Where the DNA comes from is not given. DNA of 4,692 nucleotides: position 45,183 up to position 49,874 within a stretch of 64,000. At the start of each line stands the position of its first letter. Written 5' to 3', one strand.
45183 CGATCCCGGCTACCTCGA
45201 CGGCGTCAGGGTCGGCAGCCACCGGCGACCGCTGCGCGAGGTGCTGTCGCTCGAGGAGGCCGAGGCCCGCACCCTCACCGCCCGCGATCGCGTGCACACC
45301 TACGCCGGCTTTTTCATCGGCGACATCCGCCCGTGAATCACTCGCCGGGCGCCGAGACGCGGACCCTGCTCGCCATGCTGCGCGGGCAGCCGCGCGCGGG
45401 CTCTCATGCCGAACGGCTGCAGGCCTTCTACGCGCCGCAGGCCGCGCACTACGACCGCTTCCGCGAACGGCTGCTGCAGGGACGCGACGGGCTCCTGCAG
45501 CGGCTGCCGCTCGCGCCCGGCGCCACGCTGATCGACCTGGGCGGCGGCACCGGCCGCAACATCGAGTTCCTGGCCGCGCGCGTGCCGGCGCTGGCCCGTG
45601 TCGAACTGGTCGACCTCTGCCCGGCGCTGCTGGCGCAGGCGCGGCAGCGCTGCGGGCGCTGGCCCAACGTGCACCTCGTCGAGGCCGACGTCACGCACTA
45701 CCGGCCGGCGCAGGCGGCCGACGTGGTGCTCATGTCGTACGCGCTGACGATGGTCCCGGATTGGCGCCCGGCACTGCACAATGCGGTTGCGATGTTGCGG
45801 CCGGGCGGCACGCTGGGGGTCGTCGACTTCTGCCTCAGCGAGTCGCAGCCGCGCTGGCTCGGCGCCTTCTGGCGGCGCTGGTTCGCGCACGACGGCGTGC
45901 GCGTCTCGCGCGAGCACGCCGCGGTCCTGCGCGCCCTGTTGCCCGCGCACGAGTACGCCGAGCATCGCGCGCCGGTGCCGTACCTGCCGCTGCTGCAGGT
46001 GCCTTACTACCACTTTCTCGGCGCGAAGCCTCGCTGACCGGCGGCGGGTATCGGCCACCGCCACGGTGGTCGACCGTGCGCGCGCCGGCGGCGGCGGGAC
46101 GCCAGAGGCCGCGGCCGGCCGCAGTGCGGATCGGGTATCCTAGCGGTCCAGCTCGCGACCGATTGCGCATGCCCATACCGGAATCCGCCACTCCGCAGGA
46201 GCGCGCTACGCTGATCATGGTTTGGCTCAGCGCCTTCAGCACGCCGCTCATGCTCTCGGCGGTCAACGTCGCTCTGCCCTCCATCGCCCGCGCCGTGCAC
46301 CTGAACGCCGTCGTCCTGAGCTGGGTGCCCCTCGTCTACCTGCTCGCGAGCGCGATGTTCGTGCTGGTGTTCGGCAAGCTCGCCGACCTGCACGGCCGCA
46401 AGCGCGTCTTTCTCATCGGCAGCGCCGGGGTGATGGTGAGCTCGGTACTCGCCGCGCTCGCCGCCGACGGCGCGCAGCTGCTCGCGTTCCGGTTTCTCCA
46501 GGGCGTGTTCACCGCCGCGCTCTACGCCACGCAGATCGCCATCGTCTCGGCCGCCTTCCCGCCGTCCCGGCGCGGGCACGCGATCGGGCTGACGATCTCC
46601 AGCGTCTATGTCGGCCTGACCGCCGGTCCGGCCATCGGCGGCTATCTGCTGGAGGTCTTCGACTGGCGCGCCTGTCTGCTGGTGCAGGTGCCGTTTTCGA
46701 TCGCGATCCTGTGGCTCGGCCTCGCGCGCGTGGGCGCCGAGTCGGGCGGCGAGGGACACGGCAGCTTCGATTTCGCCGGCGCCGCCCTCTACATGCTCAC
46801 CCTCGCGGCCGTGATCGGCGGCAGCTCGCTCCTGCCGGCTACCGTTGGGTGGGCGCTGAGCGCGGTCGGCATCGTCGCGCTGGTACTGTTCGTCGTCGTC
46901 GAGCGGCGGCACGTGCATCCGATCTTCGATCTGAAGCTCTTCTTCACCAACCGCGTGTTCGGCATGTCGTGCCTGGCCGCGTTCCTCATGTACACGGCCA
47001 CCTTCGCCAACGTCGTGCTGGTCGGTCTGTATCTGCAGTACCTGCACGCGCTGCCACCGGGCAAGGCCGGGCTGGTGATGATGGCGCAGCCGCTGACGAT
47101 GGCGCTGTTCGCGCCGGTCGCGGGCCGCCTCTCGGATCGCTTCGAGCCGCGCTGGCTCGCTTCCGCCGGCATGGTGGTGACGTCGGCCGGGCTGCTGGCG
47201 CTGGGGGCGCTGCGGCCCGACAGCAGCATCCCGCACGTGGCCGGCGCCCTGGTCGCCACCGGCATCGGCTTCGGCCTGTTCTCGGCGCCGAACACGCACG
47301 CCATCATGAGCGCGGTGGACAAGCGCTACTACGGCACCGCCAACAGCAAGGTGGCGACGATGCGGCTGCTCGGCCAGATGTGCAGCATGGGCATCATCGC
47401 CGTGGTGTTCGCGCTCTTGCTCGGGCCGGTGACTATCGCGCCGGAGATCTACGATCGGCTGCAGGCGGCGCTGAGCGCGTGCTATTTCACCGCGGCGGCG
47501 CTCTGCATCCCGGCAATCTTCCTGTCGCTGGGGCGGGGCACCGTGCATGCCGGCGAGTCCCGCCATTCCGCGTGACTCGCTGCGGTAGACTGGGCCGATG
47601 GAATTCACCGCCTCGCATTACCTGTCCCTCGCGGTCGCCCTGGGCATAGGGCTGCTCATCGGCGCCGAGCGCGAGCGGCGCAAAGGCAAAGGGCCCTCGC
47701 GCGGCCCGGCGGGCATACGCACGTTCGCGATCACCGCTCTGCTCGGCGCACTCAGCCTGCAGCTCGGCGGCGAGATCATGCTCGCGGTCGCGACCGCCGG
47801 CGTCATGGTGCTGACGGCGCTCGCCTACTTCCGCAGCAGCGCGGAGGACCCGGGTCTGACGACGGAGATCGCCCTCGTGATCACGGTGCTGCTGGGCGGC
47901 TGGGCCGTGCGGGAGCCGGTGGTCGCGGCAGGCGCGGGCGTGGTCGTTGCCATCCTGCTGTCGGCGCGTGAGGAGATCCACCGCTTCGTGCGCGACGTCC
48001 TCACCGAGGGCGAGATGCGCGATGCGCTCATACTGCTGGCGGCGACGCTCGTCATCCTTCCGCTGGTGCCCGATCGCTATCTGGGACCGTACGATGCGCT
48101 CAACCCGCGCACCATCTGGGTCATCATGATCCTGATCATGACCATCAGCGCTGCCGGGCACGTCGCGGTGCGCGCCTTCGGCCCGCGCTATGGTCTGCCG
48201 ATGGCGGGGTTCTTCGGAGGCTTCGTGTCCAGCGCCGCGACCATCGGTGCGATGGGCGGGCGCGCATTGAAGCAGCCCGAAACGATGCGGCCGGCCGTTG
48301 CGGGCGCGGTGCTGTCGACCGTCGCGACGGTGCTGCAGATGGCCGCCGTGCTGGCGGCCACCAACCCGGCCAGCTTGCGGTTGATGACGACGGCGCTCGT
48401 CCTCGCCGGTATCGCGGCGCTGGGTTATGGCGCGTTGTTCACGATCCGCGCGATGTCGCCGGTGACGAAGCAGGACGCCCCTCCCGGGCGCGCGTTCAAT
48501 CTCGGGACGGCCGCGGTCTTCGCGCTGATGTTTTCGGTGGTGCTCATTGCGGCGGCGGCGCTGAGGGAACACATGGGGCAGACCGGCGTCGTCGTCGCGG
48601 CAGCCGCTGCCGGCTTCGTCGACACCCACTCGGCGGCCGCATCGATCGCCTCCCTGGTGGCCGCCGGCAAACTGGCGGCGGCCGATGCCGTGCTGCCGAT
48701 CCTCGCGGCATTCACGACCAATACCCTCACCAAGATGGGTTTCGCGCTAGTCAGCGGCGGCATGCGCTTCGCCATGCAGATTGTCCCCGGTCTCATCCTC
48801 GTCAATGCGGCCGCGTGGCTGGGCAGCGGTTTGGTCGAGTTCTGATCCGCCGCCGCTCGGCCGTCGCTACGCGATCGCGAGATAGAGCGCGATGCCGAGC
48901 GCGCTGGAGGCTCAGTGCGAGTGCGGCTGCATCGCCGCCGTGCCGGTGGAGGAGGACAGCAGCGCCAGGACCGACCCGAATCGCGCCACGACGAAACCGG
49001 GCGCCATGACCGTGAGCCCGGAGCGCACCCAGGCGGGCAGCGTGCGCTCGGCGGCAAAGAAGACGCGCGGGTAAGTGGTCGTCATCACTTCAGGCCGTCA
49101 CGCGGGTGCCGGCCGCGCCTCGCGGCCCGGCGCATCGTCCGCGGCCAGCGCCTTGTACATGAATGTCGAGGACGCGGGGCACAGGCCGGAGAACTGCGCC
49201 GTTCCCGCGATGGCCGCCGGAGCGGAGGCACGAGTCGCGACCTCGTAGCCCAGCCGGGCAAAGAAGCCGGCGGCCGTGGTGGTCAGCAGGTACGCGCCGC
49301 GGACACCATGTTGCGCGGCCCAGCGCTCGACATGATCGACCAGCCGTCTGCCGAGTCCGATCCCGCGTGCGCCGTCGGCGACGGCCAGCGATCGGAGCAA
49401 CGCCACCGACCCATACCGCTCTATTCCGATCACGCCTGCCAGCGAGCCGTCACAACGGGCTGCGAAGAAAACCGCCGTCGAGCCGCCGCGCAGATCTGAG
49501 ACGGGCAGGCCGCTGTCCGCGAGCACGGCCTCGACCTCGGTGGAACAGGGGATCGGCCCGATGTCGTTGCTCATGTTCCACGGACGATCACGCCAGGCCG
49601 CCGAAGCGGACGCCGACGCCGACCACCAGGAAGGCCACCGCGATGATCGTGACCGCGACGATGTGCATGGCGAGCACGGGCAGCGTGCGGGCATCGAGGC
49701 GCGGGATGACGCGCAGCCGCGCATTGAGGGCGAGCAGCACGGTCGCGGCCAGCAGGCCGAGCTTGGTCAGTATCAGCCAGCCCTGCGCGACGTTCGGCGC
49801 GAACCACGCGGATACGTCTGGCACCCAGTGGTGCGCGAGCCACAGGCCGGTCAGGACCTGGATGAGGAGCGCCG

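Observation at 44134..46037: btaA-btaB betaine-lipid (DGTS) synthesis pair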

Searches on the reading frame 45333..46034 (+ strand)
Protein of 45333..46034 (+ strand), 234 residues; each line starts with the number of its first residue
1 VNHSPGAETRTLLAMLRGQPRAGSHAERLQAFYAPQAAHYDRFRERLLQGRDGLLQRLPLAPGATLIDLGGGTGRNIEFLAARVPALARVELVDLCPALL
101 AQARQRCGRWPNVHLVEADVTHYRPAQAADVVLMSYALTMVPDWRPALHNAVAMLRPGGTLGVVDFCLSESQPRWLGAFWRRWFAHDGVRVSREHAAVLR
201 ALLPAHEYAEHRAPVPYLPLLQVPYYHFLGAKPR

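Call 5: search_protein_families(library=pfam, proteins=[window:45333-46034:+], max_evalue=0.01)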
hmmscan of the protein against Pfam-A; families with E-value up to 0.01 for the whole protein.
window:45333-46034:+ (234 aa): 9 families
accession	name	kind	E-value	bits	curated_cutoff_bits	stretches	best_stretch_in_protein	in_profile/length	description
PF13649.12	Methyltransf_25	-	5.9e-16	59.4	27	1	67-159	2-97/97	Methyltransferase domain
PF13489.12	Methyltransf_23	-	1.6e-14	54.4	27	1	40-188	1-141/164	Methyltransferase domain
PF08241.18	Methyltransf_11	-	1.8e-14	54.6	21.2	1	68-161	2-93/95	Methyltransferase domain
PF08242.18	Methyltransf_12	-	1.9e-13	51.4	30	1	67-161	1-98/98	Methyltransferase domain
PF01209.24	Ubie_methyltran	-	3.4e-09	36.8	20.1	1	61-169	46-157/233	ubiE/COQ5 methyltransferase family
PF13847.12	Methyltransf_31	-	4.1e-09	36.7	27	1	62-172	3-118/145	Methyltransferase domain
PF05401.17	NodS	-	2.6e-06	27.8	24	1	66-161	47-142/201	Nodulation protein S (NodS)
PF00891.24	Methyltransf_2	-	2.4e-05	24.2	22.3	1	54-171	54-172/210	O-methyltransferase domain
PF05175.20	MTS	-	0.0057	16.7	23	0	49-164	18-139/170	Methyltransferase small domain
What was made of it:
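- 45333..46037 (+): btaB-type gene: predicted diacylglycerylhomoserine N-methyltransferase (234 aa). Class I SAM methyltransferase domains (call 5).
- Checked: ORF2 matches the Methyltransf_25/23/11/12 class I SAM methyltransferase domains (call 5).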

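Call 6: search_protein_families(library=ncbifam, proteins=[window:45333-46034:+], max_evalue=0.01)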
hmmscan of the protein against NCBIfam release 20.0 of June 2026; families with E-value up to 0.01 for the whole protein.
window:45333-46034:+ (234 aa): 24 families
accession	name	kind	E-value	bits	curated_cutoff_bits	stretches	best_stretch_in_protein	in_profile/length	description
NF002463.0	PRK01683.1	equivalog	2.9e-15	56.6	297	1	37-163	6-128/258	trans-aconitate 2-methyltransferase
NF001244.0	PRK00216.1-5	equivalog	6.7e-14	51.7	216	1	27-182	8-170/236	bifunctional demethylmenaquinone methyltransferase/2-methoxy-6-polyprenyl-1,4-benzoquinol methylase UbiE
NF010703.0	PRK14103.1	equivalog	2.5e-13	50.1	320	1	40-163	7-124/256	trans-aconitate 2-methyltransferase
NF045667.1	MTase_DVU1556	equivalog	5.3e-12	45.6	155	1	54-172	14-128/213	DVU_1556 family methyltransferase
TIGR01934.1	MenG_MenH_UbiE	subfamily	7.7e-11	41.7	158.35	1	54-182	31-158/223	ubiquinone/menaquinone biosynthesis methyltransferase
NF008823.0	PRK11873.1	subfamily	2.4e-10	40.3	263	1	60-174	75-192/272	arsenite methyltransferase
NF041536.1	ArsM_DUF2284_UU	exception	1.1e-09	37.2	575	1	61-193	75-210/459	arsenite methyltransferase/DUF2284 domain selenoprotein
NF041537.1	ArsM_AhpD_UU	exception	3.9e-09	35.8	510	1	60-192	74-209/345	arsenite methyltransferase/AhpD domain selenoprotein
NF043040.1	corrin_prot_MT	hypoth_equivalog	4.8e-09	36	180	1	55-181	35-166/216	corrinoid protein-associated methyltransferase CpaM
NF041650.1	nod_mtase_NodS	equivalog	7e-09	35.6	300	1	68-161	44-137/190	nodulation methyltransferase NodS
NF047649.1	MTase_UXPK_star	exception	2.1e-08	33.5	460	1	59-184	74-202/283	methyltransferase/UXPK-star double selenoprotein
NF001241.0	PRK00216.1-2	equivalog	3.8e-08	33.3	327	1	52-169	41-153/231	demethylmenaquinone methyltransferase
TIGR02072.1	BioC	equivalog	5.5e-08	32.9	184.95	1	40-167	9-136/244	malonyl-ACP O-methyltransferase BioC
NF001240.0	PRK00216.1-1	equivalog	1.5e-07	30.8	378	1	60-168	61-173/251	bifunctional demethylmenaquinone methyltransferase/2-methoxy-6-polyprenyl-1,4-benzoquinol methylase UbiE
NF007610.0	PRK10258.1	equivalog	6.4e-07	28.9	342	1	32-166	12-141/251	malonyl-ACP O-methyltransferase BioC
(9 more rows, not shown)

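Call 51: search_dna_similar(query=window:45333-46034:+, collection=plasmids, mode=protein, max_rows=30, max_evalue=1e-8)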
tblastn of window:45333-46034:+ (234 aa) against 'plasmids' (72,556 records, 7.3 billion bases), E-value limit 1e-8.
Records with a match: 13; places in all: 13; records where one place covers at least 80% of the query: 0.
Best place of each record, by identity: <60% 13.
By first word of the organism name: Sinorhizobium 5; Shinella 2; Rhizobium 1; Indioceanicola 1; Stanieria 1; Methylobacterium 1; Pelagibacterium 1; Photobacterium 1.
By predicted mobility (MOB-suite, as given by PLSDB): non-mobilizable 11; conjugative 2.
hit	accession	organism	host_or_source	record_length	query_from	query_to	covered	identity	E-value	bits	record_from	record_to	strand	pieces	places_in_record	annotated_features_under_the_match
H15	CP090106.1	Sinorhizobium meliloti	Medicago,Cell culture,Plant nodule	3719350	24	183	68%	36.5%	3e-14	78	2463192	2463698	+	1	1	class I SAM-dependent methyltransferase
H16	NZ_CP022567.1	Rhizobium leguminosarum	Root nodule,Pisum sativum root-nodule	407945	21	185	71%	32.4%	2e-13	76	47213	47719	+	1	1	class I SAM-dependent methyltransferase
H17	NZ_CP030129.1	Indioceanicola profundi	sediment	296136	62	196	58%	35.0%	1e-10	68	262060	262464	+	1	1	methyltransferase domain-containing protein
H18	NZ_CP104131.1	Sinorhizobium sp. K101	Phaseolus vulgaris,cell ...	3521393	62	179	50%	37.1%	5e-14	78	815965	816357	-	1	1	none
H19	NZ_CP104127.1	Sinorhizobium sp. M103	Phaseolus vulgaris,cell ...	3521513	62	179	50%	37.1%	5e-14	78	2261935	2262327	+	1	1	none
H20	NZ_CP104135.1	Sinorhizobium sp. C101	Phaseolus vulgaris,cell ...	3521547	62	179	50%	37.1%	5e-14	78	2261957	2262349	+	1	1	none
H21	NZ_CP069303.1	Shinella sp. PSBB067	monoisolate,Minnesota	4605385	63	185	53%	35.1%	3e-11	70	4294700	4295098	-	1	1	none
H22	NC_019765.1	Stanieria cyanosphaera PCC 7437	-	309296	62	179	50%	35.8%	6e-15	81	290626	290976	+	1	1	class I SAM-dependent methyltransferase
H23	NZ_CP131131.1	Shinella zoogloeoides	isolate,Activated charcoal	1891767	62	185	53%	33.3%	8e-12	71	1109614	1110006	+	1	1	none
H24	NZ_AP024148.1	Methylobacterium indicum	-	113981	61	164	44%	39.0%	1e-9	65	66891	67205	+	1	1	methyltransferase domain-containing protein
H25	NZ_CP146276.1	Pelagibacterium nitratireducens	whole organism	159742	63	179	50%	34.5%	2e-10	67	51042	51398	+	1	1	methyltransferase domain-containing protein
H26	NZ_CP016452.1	Sinorhizobium sp. RAC02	Microbial isolate,Algal phycosphere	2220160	61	176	50%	32.3%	1e-9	65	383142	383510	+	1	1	none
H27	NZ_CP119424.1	Photobacterium sp. DA100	-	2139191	63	176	49%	32.8%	2e-11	70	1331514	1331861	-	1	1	none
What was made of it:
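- On BtaB (diacylglycerylhomoserine N-methyltransferase, K13623): Its only hit below 1e-8 in the 3.7-Mb S. meliloti chromosome record is btaB (call 51).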

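Call 54: search_solved_structures(query=window:45333-46034:+, max_evalue=0.001)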
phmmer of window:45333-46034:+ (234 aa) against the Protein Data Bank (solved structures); distinct sequences matched with E-value up to 0.001: 23.
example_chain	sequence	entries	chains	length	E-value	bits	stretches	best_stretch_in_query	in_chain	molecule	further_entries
2yqz_A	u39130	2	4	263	2.2e-08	37.1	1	64-199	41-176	Hypothetical protein TTHA0223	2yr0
3ofj_A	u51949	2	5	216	2.2e-08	37.1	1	53-161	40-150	Nodulation protein S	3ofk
5wp4_A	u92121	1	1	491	4.5e-08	36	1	54-174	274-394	Phosphoethanolamine N-methyltransferase 1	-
2p35_A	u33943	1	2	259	1.2e-07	34.7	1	35-163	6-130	Trans-aconitate 2-methyltransferase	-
5wp5_A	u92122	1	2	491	1.6e-07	34.2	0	55-174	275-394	Phosphomethylethanolamine N-methyltransferase 2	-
8ys9_A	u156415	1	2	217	3.6e-06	29.8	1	27-165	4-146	Phosphatidylethanolamine N-methyltransferase/phosphatidyl-N-methylethanolamine N-methyltra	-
6uk5_A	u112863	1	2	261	4.9e-06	29.4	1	61-165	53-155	CalS10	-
9un4_A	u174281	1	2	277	1.3e-05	28.1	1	52-162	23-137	Juvenile hormone acid O-methyltransferase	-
7wdq_A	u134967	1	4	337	4.2e-05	26.3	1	50-181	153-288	SAM-dependent MTHB methyltransferase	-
7wdw_A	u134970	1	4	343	4.4e-05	26.3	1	50-181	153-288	DSYB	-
1qzz_A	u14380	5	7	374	5.4e-05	26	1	66-167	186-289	aclacinomycin-10-hydroxylase | Protein RdmB | Aclacinomycin 10-hydroxylase RdmB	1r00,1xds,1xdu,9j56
2gs9_A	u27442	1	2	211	8.2e-05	25.4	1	25-182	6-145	Hypothetical protein TT1324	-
9fcu_A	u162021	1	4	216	8.3e-05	25.4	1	58-169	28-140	SAM-dependent methyltransferase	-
5w7k_A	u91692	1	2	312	8.9e-05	25.3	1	44-177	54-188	OxaG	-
3ccf_A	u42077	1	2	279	9e-05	25.3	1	48-160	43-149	Cyclopropane-fatty-acyl-phospholipid synthase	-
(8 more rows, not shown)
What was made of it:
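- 45333..46037 (+): The nearest solved relatives include head-group N-methyltransferases (phosphoethanolamine and PE N-methyltransferases, NodS; call 54).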

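Call 75: find_homologous_proteins(query=window:45333-46034:+, max_evalue=1e-10)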
Query window:45333-46034:+ (234 aa): 2094 proteins with E <= 1e-10 among 5831 candidates; the best 120 are listed.
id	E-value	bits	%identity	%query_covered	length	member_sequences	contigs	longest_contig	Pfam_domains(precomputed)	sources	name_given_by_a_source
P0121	1.7e-146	504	95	100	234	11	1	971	PF13847.13,PF13489.13,PF13649.13,PF00891.25,PF01209.25,PF08241.19,PF08242.19,PF05401.17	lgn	-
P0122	8.2e-126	436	82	100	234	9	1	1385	PF13847.13,PF13489.13,PF13649.13,PF01209.25,PF08241.19,PF08242.19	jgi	jgi:S-adenosylmethionine-diacylgycerolhomoserine-N-methlytransferase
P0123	3.8e-120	418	79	100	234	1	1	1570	PF13847.13,PF13489.13,PF13649.13,PF01135.26,PF01209.25,PF08241.19,PF08242.19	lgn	-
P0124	7.0e-103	361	72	97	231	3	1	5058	PF13847.13,PF13489.13,PF13649.13,PF01209.25,PF08241.19,PF08242.19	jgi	jgi:S-adenosylmethionine-diacylgycerolhomoserine-N-methlytransferase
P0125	8.9e-101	354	69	97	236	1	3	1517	PF13847.13,PF13489.13,PF13649.13,PF01209.25,PF08241.19,PF08242.19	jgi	jgi:S-adenosylmethionine-diacylgycerolhomoserine-N-methlytransferase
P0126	2.9e-100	353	68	97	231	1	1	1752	PF13847.13,PF13489.13,PF13649.13,PF00891.25,PF01209.25,PF08241.19,PF08242.19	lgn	-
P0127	5.0e-97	342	67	99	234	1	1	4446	PF13847.13,PF13489.13,PF13649.13,PF01209.25,PF08241.19,PF08242.19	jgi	jgi:S-adenosylmethionine-diacylgycerolhomoserine-N-methlytransferase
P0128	7.3e-96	338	67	96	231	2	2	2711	PF13847.13,PF13489.13,PF13649.13,PF00891.25,PF01135.26,PF01209.25,PF08241.19,PF08242.19,PF05401.17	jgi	jgi:S-adenosylmethionine-diacylgycerolhomoserine-N-methlytransferase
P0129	5.1e-84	300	63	97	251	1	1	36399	PF13489.13,PF13649.13,PF01209.25,PF08241.19,PF08242.19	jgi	jgi:S-adenosylmethionine-diacylgycerolhomoserine-N-methlytransferase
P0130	6.9e-84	299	62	97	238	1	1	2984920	PF13847.13,PF13489.13,PF13649.13,PF01209.25,PF08241.19,PF08242.19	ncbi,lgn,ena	-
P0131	5.5e-83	296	62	96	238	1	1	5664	PF13847.13,PF13489.13,PF13649.13,PF01209.25,PF08241.19,PF08242.19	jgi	jgi:S-adenosylmethionine-diacylgycerolhomoserine-N-methlytransferase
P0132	1.1e-82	295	58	97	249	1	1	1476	PF13847.13,PF13489.13,PF13649.13,PF08241.19,PF08242.19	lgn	-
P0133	6.2e-82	293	60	96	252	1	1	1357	PF13489.13,PF13649.13,PF01209.25,PF08241.19,PF08242.19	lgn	-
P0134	7.9e-82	292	59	97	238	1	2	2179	PF13847.13,PF13489.13,PF13649.13,PF01209.25,PF08241.19,PF08242.19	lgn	-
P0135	1.1e-81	292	60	95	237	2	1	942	PF13847.13,PF13489.13,PF13649.13,PF01209.25,PF08241.19,PF08242.19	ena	-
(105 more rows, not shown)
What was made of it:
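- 45333..46037 (+): JGI names its homologues SAM-diacylglycerolhomoserine N-methyltransferase (call 75).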

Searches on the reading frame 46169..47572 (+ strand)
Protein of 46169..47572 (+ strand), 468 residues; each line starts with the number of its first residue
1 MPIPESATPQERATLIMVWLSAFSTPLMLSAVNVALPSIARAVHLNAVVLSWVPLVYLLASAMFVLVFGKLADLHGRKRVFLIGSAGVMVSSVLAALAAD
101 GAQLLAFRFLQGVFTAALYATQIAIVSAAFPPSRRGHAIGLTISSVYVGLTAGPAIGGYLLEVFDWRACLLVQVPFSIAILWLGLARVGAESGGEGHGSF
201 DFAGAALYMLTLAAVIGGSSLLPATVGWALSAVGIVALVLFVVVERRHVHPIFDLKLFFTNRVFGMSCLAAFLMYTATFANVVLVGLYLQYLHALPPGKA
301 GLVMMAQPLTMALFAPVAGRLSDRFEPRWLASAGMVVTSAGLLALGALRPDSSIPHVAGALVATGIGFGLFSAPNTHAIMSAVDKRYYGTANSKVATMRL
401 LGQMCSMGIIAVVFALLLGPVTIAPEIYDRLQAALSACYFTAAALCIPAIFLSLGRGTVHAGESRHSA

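Call 23: search_protein_families(library=pfam, proteins=[window:46169-47572:+], max_evalue=0.0001)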
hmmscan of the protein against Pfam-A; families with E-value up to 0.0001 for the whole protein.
window:46169-47572:+ (468 aa): 3 families
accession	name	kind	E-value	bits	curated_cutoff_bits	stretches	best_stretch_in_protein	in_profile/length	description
PF07690.21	MFS_1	-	2.4e-45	155.4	33.4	2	18-211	1-188/347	Major Facilitator Superfamily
PF00083.30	Sugar_tr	-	4.4e-07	29.6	22.3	1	46-184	44-188/452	Sugar (and other) transporter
PF12832.13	MFS_1_like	-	3.1e-05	23.6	25.2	0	59-162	258-363/373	MFS_1 like family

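Call 79: search_protein_families(library=ncbifam, proteins=[window:46169-47572:+], max_evalue=0.00001)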
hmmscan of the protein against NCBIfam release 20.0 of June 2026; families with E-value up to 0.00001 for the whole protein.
window:46169-47572:+ (468 aa): 49 families (the best 25 are shown)
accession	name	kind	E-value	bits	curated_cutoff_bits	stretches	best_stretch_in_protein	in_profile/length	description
TIGR00711.1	efflux_EmrB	subfamily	2.8e-54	184.6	230.2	1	16-412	5-406/485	DHA2 family efflux MFS transporter permease subunit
NF033896.2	MFS_LfrA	equivalog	1.4e-33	116.3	825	1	23-415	25-425/504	efflux MFS transporter LfrA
NF000025.1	MFS_efflux_tcmA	exception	2.2e-33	115.8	999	1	14-419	27-436/538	tetracenomycin C efflux MFS transporter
NF000089.1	qac_MFS_AB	exception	1.3e-28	100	900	1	13-412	19-423/514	QacA/B family quaternary ammonium compound efflux MFS transporter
NF011571.1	PRK14995.1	subfamily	3.3e-28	98.7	701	1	30-418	23-411/493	SmvA family efflux MFS transporter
NF012169.0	qepA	equivalog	1.4e-27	96.5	1075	1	7-397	15-405/511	fluoroquinolone efflux MFS transporter QepA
NF000391.1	EmrB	exception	1.2e-26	93.5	925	1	17-409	15-413/501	multidrug efflux MFS transporter permease subunit EmrB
NF000218.1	FexA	exception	1.5e-26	93.1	900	1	15-415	23-430/475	chloramphenicol/florfenicol efflux MFS transporter FexA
NF000031.1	MFS_efflux_LmrA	exception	3.1e-25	88.8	850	1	26-415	44-435/484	lincomycin efflux MFS transporter Lmr(A)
NF040856.1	FexB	exception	1.4e-23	83.4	950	1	19-447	20-453/469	chloramphenicol/florfenicol efflux MFS transporter FexB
NF000060.1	MFS_efflux_LmrB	exception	1.7e-23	83.2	800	1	15-411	19-417/479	lincomycin efflux MFS transporter Lmr(B)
NF012185.0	tet_MFS_L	exception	4.8e-21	75.2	925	1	12-347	11-342/457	tetracycline efflux MFS transporter Tet(L)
NF012175.1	tet_MFS_L_K_45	equivalog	1.7e-20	73.3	650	1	17-346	2-327/444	Tet(L)/Tet(K)/Tet(45) family tetracycline efflux MFS transporter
NF012180.1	tet_MFS_43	exception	1.4e-19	70.5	999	1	30-442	38-451/484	tetracycline efflux MFS transporter Tet(43)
TIGR00895.1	2A0115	subfamily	4.3e-18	65.4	418.55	1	13-183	17-187/398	aromatic acid/H+ symport family MFS transporter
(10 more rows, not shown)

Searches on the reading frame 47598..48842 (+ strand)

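Call 23: search_protein_families(library=pfam, proteins=[window:47598-48842:+], max_evalue=0.0001)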
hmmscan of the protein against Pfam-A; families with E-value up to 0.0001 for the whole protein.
window:47598-48842:+ (415 aa): 2 families
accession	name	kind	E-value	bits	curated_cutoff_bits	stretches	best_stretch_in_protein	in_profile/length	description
PF13194.11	DUF4010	-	2.2e-46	158.7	30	1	178-387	1-210/210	Domain of unknown function (DUF4010)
PF02308.21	MgtC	-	2.6e-15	57.3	31.4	1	11-129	1-120/121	MgtC family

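Call 79: search_protein_families(library=ncbifam, proteins=[window:47598-48842:+], max_evalue=0.00001)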
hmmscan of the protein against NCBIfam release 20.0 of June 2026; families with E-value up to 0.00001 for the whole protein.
window:47598-48842:+ (415 aa): 0 families

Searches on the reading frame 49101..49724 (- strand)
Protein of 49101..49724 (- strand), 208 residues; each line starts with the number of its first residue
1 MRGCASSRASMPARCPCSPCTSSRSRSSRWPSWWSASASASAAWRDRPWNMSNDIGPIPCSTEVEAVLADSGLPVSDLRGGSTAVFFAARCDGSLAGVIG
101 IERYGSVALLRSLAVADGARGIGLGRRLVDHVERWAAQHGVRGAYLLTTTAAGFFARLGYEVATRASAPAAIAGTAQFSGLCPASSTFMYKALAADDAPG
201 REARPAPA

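Call 23: search_protein_families(library=pfam, proteins=[window:49101-49724:-], max_evalue=0.0001)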
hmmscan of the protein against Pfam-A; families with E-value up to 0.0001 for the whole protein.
window:49101-49724:- (208 aa): 3 families
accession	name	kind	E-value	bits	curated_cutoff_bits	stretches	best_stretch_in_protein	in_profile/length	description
PF00583.31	Acetyltransf_1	-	2.4e-12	47.6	20.7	1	82-160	31-116/116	Acetyltransferase (GNAT) family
PF13508.13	Acetyltransf_7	-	3.6e-12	46.9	27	1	84-162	3-84/84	Acetyltransferase (GNAT) domain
PF13673.13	Acetyltransf_10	-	6.3e-08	33.1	23.6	1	84-164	31-111/128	Acetyltransferase (GNAT) domain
